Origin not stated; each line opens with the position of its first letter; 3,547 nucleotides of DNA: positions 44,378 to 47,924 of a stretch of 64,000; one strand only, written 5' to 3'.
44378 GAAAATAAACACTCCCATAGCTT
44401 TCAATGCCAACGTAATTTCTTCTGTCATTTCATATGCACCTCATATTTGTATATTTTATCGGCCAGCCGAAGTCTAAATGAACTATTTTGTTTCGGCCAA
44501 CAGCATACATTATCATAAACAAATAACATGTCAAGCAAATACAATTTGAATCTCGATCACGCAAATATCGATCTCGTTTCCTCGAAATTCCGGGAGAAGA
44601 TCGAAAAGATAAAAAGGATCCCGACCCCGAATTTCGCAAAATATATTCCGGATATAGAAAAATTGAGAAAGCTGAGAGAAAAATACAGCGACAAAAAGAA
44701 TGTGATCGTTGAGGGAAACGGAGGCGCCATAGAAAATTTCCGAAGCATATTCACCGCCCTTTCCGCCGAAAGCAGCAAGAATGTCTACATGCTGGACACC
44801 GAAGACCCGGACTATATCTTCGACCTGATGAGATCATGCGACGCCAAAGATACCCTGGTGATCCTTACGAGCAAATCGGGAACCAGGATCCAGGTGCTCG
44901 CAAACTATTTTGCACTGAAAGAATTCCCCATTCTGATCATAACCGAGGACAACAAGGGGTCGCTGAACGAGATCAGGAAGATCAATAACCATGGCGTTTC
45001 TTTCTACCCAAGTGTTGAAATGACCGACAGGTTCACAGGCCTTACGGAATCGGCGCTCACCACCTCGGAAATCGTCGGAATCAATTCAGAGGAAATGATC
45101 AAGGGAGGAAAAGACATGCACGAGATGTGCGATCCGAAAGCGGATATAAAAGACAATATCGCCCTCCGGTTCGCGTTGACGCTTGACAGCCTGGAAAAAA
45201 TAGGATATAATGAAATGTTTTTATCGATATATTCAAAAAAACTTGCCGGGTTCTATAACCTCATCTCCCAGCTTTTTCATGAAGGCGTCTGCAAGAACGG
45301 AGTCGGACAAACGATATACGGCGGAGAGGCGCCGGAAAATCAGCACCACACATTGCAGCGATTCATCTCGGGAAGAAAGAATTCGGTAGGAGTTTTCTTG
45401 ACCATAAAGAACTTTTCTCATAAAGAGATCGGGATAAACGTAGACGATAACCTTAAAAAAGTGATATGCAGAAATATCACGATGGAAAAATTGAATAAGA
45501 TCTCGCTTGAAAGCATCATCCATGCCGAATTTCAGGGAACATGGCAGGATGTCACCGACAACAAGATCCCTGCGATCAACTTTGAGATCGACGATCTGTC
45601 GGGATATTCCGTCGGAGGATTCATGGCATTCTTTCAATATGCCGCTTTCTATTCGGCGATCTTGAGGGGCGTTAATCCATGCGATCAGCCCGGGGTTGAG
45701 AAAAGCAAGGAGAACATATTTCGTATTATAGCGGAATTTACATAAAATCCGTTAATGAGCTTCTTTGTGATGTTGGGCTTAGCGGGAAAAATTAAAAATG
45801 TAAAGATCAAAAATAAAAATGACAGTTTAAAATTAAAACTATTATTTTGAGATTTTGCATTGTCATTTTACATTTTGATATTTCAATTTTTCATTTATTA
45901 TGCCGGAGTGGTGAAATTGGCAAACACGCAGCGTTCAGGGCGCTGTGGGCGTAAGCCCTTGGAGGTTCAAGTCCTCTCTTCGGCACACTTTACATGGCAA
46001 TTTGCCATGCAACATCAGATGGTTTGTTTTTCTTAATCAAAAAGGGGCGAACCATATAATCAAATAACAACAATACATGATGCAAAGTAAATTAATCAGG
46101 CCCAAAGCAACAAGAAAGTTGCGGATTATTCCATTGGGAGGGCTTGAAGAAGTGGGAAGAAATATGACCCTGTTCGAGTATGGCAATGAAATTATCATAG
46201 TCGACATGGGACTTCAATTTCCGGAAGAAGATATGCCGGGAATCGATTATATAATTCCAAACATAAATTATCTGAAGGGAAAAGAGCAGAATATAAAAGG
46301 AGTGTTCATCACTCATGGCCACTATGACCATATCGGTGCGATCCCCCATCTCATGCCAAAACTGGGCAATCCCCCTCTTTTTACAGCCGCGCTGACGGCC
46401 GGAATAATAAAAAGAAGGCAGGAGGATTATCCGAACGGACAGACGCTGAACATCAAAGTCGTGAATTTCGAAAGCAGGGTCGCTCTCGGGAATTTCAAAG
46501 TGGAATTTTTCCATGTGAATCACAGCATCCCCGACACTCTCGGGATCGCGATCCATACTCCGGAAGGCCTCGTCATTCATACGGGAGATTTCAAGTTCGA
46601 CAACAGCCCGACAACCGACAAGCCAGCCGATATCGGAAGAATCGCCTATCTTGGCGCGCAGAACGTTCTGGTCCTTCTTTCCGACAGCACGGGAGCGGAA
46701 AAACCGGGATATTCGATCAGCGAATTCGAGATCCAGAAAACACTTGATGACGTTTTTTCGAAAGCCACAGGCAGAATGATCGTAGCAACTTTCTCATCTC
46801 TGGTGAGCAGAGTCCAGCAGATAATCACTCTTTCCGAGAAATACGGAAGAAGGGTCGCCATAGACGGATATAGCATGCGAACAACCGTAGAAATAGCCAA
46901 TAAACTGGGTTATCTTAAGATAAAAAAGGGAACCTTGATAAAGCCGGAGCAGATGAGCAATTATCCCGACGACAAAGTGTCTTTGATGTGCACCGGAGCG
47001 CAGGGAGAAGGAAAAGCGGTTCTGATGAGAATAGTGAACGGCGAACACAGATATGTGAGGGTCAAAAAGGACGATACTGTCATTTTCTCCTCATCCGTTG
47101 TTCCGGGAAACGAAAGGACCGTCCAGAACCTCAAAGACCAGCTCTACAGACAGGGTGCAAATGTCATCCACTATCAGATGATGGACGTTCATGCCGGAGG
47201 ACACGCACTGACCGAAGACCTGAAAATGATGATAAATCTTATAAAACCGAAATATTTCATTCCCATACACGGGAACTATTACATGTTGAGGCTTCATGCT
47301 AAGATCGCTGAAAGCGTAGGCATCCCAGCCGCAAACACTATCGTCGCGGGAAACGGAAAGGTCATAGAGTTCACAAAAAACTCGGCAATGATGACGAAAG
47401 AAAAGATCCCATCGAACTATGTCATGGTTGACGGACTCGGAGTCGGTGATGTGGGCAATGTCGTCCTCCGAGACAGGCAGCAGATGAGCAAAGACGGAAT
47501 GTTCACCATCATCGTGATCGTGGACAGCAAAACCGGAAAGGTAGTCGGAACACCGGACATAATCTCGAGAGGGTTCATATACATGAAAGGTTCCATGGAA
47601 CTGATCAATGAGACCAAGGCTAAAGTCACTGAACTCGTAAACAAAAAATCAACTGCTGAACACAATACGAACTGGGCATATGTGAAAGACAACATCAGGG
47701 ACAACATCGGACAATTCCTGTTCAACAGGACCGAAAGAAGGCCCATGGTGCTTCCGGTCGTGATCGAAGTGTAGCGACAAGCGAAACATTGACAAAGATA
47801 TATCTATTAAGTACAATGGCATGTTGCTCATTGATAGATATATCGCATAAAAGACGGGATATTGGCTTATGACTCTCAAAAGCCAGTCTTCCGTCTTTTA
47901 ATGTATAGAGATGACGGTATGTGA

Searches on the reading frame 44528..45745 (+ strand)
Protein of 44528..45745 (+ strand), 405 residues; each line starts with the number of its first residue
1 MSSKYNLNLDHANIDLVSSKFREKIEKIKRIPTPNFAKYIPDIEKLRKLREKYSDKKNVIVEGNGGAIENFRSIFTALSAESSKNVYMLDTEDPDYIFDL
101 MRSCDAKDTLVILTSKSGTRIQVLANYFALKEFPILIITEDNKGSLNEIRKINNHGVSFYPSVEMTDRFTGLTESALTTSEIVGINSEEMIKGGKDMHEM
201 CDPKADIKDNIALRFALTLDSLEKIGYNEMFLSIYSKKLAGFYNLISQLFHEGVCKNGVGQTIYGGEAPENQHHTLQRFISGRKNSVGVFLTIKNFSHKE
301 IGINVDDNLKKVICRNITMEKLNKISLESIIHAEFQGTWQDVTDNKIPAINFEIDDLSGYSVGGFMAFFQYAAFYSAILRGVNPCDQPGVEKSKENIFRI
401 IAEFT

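Call 8: search_protein_families(library=pfam, proteins=[window:44528-45745:+], max_evalue=0.01)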
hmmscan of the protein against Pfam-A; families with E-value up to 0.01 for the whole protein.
window:44528-45745:+ (405 aa): 1 family
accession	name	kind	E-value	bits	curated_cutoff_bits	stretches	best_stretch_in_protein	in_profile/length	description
PF00342.24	PGI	-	5e-05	22.5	22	1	57-397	97-462/486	Phosphoglucose isomerase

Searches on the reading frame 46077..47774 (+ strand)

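Call 8: search_protein_families(library=pfam, proteins=[window:46077-47774:+], max_evalue=0.01)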
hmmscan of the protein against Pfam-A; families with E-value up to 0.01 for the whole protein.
window:46077-47774:+ (565 aa): 5 families
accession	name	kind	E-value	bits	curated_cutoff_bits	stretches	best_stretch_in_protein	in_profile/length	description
PF22505.1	RNase_J_b_CASP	-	2.5e-44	150.5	27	1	232-356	2-126/126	Ribonuclease J, beta-CASP domain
PF17770.6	RNase_J_C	-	2.8e-32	112.2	23.8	1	463-565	1-102/102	Ribonuclease J C-terminal domain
PF00753.33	Lactamase_B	-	5.4e-12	46.5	22.7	1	26-182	4-161/196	Metallo-beta-lactamase superfamily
PF12706.13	Lactamase_B_2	-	5.5e-11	42.9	27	1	71-173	29-144/200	Beta-lactamase superfamily domain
PF07521.17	RMMBL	-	2.7e-08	34.1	21.6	1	373-417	14-59/63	Zn-dependent metallo-hydrolase RNA specificity domain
